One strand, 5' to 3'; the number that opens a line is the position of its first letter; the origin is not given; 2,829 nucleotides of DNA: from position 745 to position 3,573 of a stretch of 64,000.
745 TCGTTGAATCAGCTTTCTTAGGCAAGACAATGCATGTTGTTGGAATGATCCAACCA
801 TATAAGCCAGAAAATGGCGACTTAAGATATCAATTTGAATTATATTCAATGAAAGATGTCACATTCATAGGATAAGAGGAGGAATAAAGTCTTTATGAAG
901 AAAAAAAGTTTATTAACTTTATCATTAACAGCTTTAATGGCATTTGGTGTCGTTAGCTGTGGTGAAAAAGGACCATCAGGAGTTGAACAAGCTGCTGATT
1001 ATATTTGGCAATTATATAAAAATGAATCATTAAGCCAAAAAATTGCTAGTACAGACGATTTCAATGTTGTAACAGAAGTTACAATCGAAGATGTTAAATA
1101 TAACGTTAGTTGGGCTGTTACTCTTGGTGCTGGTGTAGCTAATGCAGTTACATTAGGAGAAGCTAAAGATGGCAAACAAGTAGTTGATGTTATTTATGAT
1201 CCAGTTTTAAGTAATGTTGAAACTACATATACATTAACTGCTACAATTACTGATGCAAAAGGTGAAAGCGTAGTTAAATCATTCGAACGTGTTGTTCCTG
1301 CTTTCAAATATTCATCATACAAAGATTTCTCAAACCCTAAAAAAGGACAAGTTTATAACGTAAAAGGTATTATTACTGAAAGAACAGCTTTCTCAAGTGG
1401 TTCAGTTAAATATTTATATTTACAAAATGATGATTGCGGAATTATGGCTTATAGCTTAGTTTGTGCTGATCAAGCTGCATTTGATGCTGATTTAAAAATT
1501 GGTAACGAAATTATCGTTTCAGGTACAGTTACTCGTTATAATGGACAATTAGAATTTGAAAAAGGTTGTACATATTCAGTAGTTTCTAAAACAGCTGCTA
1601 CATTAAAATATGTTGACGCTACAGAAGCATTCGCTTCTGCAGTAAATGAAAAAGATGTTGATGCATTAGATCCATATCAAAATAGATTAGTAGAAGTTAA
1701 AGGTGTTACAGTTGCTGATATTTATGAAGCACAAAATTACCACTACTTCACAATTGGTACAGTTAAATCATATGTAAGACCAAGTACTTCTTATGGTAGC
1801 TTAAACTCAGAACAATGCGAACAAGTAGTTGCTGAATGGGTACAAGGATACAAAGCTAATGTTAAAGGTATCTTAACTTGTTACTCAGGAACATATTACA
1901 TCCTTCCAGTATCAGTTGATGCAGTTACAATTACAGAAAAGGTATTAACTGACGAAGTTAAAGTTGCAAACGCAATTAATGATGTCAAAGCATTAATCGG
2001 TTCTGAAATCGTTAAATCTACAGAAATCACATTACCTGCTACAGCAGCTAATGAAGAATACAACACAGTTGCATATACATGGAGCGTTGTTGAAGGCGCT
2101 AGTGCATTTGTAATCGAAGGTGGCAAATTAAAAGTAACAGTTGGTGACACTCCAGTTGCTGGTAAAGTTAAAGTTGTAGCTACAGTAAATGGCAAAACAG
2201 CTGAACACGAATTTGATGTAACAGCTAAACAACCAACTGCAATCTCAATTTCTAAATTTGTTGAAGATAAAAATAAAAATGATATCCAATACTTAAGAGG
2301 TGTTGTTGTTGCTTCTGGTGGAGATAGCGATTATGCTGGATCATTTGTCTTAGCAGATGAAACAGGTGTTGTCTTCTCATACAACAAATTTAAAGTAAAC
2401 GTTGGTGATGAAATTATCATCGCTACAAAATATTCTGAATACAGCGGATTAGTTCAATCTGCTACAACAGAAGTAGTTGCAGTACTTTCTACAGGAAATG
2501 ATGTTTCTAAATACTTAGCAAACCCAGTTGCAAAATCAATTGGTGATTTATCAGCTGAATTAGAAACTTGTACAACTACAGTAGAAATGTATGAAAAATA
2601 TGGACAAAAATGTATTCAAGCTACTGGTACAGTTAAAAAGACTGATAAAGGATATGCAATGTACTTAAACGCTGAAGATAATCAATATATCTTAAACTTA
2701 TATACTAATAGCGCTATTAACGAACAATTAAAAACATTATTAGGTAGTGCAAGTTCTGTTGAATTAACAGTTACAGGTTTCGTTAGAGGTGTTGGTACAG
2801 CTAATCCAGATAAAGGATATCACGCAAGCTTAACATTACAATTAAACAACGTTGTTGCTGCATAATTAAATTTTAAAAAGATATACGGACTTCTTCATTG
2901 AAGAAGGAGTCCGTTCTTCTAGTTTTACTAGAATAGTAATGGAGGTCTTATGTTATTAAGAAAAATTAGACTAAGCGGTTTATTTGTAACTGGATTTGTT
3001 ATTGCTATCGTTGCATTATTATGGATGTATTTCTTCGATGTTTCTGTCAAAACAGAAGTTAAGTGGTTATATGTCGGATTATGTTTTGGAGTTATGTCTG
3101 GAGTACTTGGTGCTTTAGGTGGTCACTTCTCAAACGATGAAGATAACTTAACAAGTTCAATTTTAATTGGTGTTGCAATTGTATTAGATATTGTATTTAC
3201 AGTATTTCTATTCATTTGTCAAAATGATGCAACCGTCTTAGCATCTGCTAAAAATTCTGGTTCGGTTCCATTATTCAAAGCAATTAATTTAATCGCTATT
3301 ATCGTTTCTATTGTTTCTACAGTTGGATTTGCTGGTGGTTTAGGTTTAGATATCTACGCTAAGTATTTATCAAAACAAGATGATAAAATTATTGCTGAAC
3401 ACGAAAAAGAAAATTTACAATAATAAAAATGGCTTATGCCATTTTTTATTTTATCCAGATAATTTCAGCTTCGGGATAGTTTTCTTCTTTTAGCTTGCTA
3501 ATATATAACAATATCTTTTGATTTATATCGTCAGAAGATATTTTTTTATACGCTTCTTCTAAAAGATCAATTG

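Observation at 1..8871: Island of three different surface/secreted nuclease types plus OB-fold lipoproteins, uridine kinase and a tRNA-Lys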

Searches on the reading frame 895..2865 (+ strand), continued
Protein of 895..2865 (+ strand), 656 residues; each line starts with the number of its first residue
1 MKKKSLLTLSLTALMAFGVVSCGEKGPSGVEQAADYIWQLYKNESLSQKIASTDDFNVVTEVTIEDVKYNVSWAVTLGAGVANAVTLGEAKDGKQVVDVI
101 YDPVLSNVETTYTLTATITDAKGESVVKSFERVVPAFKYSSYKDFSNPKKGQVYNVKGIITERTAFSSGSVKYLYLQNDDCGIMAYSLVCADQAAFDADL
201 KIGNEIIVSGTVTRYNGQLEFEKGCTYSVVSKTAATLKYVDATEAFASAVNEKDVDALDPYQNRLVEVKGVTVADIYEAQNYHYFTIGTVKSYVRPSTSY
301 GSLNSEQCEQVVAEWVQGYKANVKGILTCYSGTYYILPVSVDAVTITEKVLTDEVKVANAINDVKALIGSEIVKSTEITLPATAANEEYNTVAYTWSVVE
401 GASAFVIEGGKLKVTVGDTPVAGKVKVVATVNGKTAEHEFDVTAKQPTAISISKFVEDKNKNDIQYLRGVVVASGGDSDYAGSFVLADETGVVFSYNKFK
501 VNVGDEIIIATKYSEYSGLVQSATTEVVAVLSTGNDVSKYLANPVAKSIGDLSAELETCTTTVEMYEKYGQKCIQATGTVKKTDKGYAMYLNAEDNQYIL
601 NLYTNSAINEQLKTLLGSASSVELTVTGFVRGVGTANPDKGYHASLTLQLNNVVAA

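Call 50: search_solved_structures(query=L001:8599-9981:+, max_evalue=1, show_alignments=1)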
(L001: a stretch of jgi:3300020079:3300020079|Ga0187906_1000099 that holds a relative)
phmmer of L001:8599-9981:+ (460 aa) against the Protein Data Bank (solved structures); distinct sequences matched with E-value up to 1: 6.
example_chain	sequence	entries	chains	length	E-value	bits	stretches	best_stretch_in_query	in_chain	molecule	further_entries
27kf_A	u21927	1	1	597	0.31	12.9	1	102-149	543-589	Tundra swan ACE2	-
27ke_A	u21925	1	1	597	0.32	12.9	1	102-149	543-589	Black swan ACE2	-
7k5b_R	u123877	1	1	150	0.52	12.2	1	330-392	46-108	Dynein light chain 4A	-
4zc4_A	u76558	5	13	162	0.66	11.8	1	146-192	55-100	La-related protein 1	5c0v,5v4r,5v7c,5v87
6pw3_C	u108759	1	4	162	0.7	11.7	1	146-192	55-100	La-related protein 1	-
8dio_A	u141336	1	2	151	0.89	11.4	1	146-192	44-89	La ribonucleoprotein 1, translational regulator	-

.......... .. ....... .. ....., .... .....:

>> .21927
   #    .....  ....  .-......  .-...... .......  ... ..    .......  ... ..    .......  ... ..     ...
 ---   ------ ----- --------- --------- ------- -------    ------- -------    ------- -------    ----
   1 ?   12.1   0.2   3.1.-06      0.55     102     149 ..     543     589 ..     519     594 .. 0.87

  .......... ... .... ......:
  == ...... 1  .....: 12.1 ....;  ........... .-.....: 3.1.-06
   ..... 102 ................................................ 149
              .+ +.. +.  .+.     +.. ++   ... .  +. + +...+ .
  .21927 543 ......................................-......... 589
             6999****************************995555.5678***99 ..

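Call 51: search_protein_families(library=pfam, proteins=[L001:9301-9981:+, L007:9290-9970:+, L008:9303-9983:+], max_evalue=10)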
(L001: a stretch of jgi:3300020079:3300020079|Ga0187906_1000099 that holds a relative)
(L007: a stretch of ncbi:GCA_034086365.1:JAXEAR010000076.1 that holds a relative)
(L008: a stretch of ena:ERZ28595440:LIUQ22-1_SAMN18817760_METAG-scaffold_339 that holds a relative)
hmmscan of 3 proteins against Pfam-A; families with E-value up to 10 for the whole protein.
L001:9301-9981:+ (226 aa): 2 families
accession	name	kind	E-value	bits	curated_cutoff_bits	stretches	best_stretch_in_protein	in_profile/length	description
PF07787.17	TMEM43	-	0.19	11.5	23.3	1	107-226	44-142/250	Transmembrane protein 43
PF13789.11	DUF4181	-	0.22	12.5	25.4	1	6-40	22-57/108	Domain of unknown function (DUF4181)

L007:9290-9970:+ (226 aa): 1 family
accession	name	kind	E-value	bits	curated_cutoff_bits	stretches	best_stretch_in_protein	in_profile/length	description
PF09911.14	DUF2140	-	0.15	12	34.3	1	139-213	44-115/187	Uncharacterized protein conserved in bacteria (DUF2140)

L008:9303-9983:+ (226 aa): 1 family
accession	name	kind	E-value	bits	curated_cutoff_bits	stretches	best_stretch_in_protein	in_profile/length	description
PF13267.11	DUF4058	-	0.063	13.1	25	1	106-209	34-132/254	Protein of unknown function (DUF4058)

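Call 65: search_protein_families(library=pfam, alignment_id=A4, max_evalue=0.01)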
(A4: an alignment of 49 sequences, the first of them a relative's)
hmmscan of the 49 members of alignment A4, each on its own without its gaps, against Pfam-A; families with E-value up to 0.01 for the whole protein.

A. member 1, L001:8599-9978:+ (460 aa): 1 family
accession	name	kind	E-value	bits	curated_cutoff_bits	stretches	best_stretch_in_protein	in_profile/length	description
PF00565.23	SNase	-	3.6e-09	37.5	21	1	91-207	2-105/107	Staphylococcal nuclease homologue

B. families by the number of members that match (of 49 scanned): 13 families
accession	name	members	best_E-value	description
PF00565.23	SNase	49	8.8e-13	Staphylococcal nuclease homologue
PF18942.5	DUF5689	11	3.7e-07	Family of unknown function (DUF5689)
PF13742.12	tRNA_anti_2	8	5.7e-06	OB-fold nucleic acid binding domain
PF01336.31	tRNA_anti-codon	6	0.00053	OB-fold nucleic acid binding domain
PF19135.5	DUF5818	1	0.0003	Protein of unknown function (DUF5818)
PF25371.1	DUF7884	1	0.0016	Domain of unknown function (DUF7884)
PF04631.17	PIF2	1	0.0019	Per os infectivity factor 2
PF13567.11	DUF4131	1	0.003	Domain of unknown function (DUF4131)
PF12869.13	tRNA_anti-like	1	0.0035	tRNA_anti-like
PF03973.19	Triabin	1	0.0038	Triabin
PF21827.1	New_glue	1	0.0049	New glue protein family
PF00647.24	EF1G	1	0.0051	Elongation factor 1 gamma, conserved domain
PF20608.4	Phage_tube_C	1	0.0068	Phage tail tube protein C-terminal domain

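Call 70: find_related_loci(query=A4, collection=genome_contigs, flank=10000)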
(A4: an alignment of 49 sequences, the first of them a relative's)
Query A4 (460 aa) in genome_contigs; peptide patterns used: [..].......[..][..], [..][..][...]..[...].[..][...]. (x = any residue, [..] = any of these).
599 stretches matched a pattern (row limit reached: there are more); 585 encode a relative of the query (tblastn E <= 1e-3); the best 80 are kept; 80 distinct loci.
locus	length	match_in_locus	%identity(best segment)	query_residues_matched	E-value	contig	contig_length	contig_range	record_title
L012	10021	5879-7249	72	1-459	0e+0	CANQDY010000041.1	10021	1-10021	MAG: uncultured Bacilli bacterium isolate Lapin-005__bin92 genome assembly, contig: Lapin-005__NODE_9334_length_10021_co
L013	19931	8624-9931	41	1-458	2e-94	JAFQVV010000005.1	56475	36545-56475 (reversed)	MAG: Clostridia bacterium isolate RGIG2197 Goat_Colon.Co__c651470, whole genome shotgun sequence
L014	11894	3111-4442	41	1-458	1e-91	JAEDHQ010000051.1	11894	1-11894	MAG: Bacilli bacterium isolate MAG140 NODE_4472_length_11894_cov_10.357209, whole genome shotgun sequence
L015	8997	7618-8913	40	7-458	3e-91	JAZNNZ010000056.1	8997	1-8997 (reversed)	MAG: Acutalibacteraceae bacterium isolate T1900044653_TS20190119.MAGScoT_cleanbin_000025 SGB_1453_k141_1262154, whole ge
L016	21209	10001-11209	44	35-457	7e-91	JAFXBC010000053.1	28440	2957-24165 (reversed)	MAG: Clostridia bacterium isolate RGIG6254 Sheep_Rectum-2__c660419, whole genome shotgun sequence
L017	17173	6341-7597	41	18-457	5e-90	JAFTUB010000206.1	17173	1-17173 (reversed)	MAG: Clostridia bacterium isolate RGIG4150 Roe_deer_Colon-1__c698663, whole genome shotgun sequence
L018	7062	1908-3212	40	3-458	2e-89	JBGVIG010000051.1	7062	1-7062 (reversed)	MAG: Eubacteriales bacterium isolate fecal_MAG_325 fecal_MAG_325_contig_0051, whole genome shotgun sequence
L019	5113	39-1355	39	1-458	2e-89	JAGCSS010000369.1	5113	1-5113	MAG: Lachnospiraceae bacterium isolate RGIG10088 Yak_Rumen-1__c2312681, whole genome shotgun sequence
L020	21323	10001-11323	41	1-456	1e-89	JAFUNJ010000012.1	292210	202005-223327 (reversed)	MAG: Clostridia bacterium isolate RGIG4652 Roe_deer_Rectum-4__c3421, whole genome shotgun sequence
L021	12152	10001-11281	40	19-458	4e-89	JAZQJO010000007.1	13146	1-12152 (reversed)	MAG: Faecousia sp. isolate T1900044620_TS20190086.MAGScoT_cleanbin_000047 SGB_873_k141_1550476, whole genome shotgun seq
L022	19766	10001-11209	44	35-457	4e-89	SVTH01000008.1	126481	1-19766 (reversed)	MAG: Oscillospiraceae bacterium isolate SIG690 NODE_3196_length_126481_cov_4.606138, whole genome shotgun sequence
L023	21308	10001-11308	39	12-459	7e-89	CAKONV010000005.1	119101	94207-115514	MAG: uncultured Bacilli bacterium isolate REFINED_METABAT215_TOP10_CONTIGS_1500_ASSEMBLY_K77_MERGED__Hadza_MoBio_hadza-E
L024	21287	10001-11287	41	21-460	2e-88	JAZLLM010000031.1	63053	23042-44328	MAG: Bacilli bacterium isolate T1900044957_TA20190013.MAGScoT_cleanbin_000037 SGB_3856_k141_899011, whole genome shotgun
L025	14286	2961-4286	38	1-459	4e-88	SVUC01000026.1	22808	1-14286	MAG: Oscillospiraceae bacterium isolate SIG711 NODE_43223_length_22808_cov_1.398792, whole genome shotgun sequence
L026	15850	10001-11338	41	1-458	7e-88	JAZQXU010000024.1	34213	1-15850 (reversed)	MAG: Faecalimonas sp. isolate T1900045161_TC20190155.MAGScoT_cleanbin_000049 SGB_5071_k141_1811695, whole genome shotgun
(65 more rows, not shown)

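Call 76: search_protein_families(library=ncbifam, proteins=[L001:2668-3846:+, L001:3849-4781:+, L001:4793-5701:+, L001:5740-7158:+, L001:7189-8589:+, L001:882-1760:+], max_evalue=1e-10)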
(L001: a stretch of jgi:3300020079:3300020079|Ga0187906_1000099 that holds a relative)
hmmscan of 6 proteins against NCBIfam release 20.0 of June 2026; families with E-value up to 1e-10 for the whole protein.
L001:2668-3846:+ (392 aa): 173 families (the best 25 are shown)
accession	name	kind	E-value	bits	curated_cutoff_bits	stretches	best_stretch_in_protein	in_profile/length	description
NF008653.0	PRK11650.1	subfamily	2.4e-106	355.8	432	1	2-363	3-355/357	sn-glycerol-3-phosphate ABC transporter ATP-binding protein UgpC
NF040933.2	ABC_arch_GlcV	equivalog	9.5e-100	333.9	450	1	1-355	1-357/357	glucose ABC transporter ATP-binding protein GlcV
NF006987.0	PRK09452.1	equivalog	7.5e-97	324.4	482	1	3-254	18-262/378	spermidine/putrescine ABC transporter ATP-binding protein PotA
TIGR03265.1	PhnT2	equivalog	2e-94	316.7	457.7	1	14-303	11-306/353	putative 2-aminoethylphosphonate ABC transporter ATP-binding protein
TIGR01187.1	potA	subfamily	1.1e-92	310.6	355.6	1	38-253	1-214/325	polyamine ABC transporter ATP-binding protein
NF008513.0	PRK11432.1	equivalog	1.1e-90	304.1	496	1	3-356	7-348/351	ferric ABC transporter ATP-binding protein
NF043075.1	MMSYN1_0197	equivalog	1.2e-88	297.4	550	1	3-300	3-299/341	spermidine/putrescine ABC transporter ATP-binding protein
NF008233.0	PRK11000.1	equivalog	2.6e-86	289.8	568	1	2-359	3-357/369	maltose/maltodextrin ABC transporter ATP-binding protein MalK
TIGR00968.1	3a0106s01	subfamily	1.3e-82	276.9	342.75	1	14-240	7-233/237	sulfate ABC transporter ATP-binding protein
NF040840.2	tungstate_WtpC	equivalog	1.6e-76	257.9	440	1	22-296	15-290/347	tungstate ABC transporter ATP-binding protein WtpC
TIGR03258.1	PhnT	equivalog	5.1e-76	256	499.15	1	21-284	22-294/359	2-aminoethylphosphonate ABC transport system ATP-binding subunit PhnT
NF008105.0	PRK10851.1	equivalog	1.3e-73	247.8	502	1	1-293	1-292/362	sulfate/thiosulfate ABC transporter ATP-binding protein CysA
NF008621.0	PRK11607.1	equivalog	2.2e-73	247.3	613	1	4-253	21-263/377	putrescine ABC transporter ATP-binding subunit PotG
TIGR01186.1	proV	subfamily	7.5e-68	229.3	326.6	1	15-240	1-232/363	betaine/proline/choline family ABC transporter ATP-binding protein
NF040729.1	ABC_ATP_SaoA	equivalog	2.2e-56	191.1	360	1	2-212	1-207/248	ABC transporter ATP-binding protein SaoA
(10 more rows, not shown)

L001:3849-4781:+ (310 aa): 4 families
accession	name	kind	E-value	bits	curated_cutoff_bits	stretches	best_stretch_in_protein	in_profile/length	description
NF007852.0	PRK10561.1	equivalog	1.3e-18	67.9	335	1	6-310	10-294/295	sn-glycerol-3-phosphate ABC transporter permease UgpA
NF008232.0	PRK10999.1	equivalog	1.2e-17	63.9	392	1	54-307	264-518/520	maltose ABC transporter permease MalF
NF040931.1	ABC_arch_GlcT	equivalog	4.1e-14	52.9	360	1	15-298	3-265/278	glucose ABC transporter permease GlcT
TIGR00969.1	3a0106s02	subfamily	5.6e-12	45.7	240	0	54-300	44-266/272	sulfate ABC transporter permease subunit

L001:4793-5701:+ (302 aa): 3 families
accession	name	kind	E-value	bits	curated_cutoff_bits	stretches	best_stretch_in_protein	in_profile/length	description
NF008210.0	PRK10973.1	equivalog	8.1e-30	104.5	297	1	33-296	8-277/281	sn-glycerol-3-phosphate ABC transporter permease UgpE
NF040932.1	ABC_arch_GlcU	equivalog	3e-24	86.1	340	1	36-297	4-266/272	glucose ABC transporter permease GlcU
NF008231.0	PRK10998.1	equivalog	1.2e-17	64.5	261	1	96-302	85-296/296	maltose ABC transporter permease MalG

L001:5740-7158:+ (472 aa): 2 families
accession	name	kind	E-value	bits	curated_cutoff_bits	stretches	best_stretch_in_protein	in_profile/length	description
TIGR03850.1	bind_CPR_0540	equivalog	7.3e-19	67.7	299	1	4-376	2-353/437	carbohydrate ABC transporter substrate-binding protein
NF008211.0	PRK10974.1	equivalog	1.1e-11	44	411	1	43-466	27-425/439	sn-glycerol-3-phosphate ABC transporter substrate-binding protein UgpB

L001:7189-8589:+ (466 aa): 2 families
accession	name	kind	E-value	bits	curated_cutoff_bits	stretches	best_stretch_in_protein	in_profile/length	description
NF008211.0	PRK10974.1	equivalog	8e-14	51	411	1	41-461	27-426/439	sn-glycerol-3-phosphate ABC transporter substrate-binding protein UgpB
TIGR03850.1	bind_CPR_0540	equivalog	2.6e-11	42.8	299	1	57-214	50-195/437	carbohydrate ABC transporter substrate-binding protein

L001:882-1760:+ (292 aa): 0 families

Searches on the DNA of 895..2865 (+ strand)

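Call 79: search_rna_families(sources=[L001], threshold=evalue, max_evalue=1)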
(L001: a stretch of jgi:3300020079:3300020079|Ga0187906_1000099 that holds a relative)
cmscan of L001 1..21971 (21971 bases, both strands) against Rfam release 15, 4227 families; matches with E-value up to 1: 1.
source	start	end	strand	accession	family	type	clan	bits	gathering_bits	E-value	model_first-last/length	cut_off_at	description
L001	13873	13945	+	RF00005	tRNA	Gene; tRNA;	CL00001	67.8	29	4.4e-13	1-71/71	no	tRNA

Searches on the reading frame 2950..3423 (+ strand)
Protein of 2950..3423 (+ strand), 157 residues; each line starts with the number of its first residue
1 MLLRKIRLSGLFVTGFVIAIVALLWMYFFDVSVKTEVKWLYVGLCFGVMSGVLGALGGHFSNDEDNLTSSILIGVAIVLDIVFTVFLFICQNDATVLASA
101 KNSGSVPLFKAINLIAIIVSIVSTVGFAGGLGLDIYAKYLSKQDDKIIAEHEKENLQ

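Call 4: search_protein_families(library=pfam, proteins=[window:2950-3423:+], max_evalue=0.1)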
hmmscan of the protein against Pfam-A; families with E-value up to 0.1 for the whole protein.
window:2950-3423:+ (157 aa): 1 family
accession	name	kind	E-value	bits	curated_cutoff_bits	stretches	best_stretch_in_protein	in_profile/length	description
PF10277.15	Frag1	-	0.0061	16.6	30.3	1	7-127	58-179/220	Frag1/DRAM/Sfk1 family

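Call 5: search_protein_families(library=ncbifam, proteins=[window:2950-3423:+], max_evalue=0.1)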
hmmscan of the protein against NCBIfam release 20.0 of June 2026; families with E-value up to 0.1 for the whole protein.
window:2950-3423:+ (157 aa): 1 family
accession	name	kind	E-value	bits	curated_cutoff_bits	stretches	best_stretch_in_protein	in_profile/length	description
NF012029.0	PRK15485.1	equivalog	0.033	14.2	303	1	12-76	38-100/225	energy-coupling factor ABC transporter transmembrane protein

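Call 51: search_protein_families(library=pfam, proteins=[window:2950-3423:+], max_evalue=10)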
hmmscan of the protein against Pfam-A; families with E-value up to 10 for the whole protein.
window:2950-3423:+ (157 aa): 5 families
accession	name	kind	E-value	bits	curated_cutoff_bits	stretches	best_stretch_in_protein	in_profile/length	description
PF10277.15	Frag1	-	0.0061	16.6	30.3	1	7-127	58-179/220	Frag1/DRAM/Sfk1 family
PF01277.22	Oleosin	-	0.15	12.2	25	1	67-99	40-72/113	Oleosin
PF23868.1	Mmc1_C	-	0.23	11.5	27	1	6-48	110-152/175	Mmc1 C-terminal domain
PF15088.11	NADH_dh_m_C1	-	1.8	8.6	27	0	37-48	12-23/49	NADH dehydrogenase [ubiquinone] 1 subunit C1, mitochondrial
PF02990.21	EMP70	-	4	6.4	27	1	12-130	273-386/517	Endomembrane protein 70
